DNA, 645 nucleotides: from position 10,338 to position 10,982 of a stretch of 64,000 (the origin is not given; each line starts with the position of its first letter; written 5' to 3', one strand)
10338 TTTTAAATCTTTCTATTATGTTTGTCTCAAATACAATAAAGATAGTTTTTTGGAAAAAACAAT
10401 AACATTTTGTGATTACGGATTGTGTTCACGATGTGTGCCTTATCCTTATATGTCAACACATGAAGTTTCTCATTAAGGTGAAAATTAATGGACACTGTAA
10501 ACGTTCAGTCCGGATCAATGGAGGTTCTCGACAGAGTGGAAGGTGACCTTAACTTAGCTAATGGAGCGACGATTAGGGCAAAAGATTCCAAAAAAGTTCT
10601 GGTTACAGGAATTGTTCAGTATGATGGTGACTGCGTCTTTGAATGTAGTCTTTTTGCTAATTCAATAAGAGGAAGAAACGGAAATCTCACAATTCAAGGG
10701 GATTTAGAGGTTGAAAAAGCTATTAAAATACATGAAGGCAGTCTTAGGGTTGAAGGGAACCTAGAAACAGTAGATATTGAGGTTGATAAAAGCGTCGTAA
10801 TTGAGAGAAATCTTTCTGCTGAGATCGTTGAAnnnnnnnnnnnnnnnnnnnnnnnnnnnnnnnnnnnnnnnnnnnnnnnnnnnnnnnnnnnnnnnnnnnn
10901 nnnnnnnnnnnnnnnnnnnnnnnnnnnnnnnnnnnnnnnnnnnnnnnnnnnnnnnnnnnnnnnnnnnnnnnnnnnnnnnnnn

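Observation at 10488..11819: Unusually long bactofilin-like beta-helix with an almost perfectly regular 17-residue VGG period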

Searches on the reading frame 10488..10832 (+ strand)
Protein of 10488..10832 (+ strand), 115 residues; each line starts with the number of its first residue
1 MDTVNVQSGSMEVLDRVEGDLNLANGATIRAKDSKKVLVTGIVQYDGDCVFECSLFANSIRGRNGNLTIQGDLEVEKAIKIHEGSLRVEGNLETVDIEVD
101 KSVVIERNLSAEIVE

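Call 53: search_protein_families(library=pfam, proteins=[window:10488-10832:+], max_evalue=0.01)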
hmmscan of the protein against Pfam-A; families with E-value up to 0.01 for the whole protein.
window:10488-10832:+ (115 aa): 1 family
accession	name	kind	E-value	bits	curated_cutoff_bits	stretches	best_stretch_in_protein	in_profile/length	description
PF04519.19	Bactofilin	-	0.0047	17.6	27.9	0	16-106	8-94/98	Polymer-forming cytoskeletal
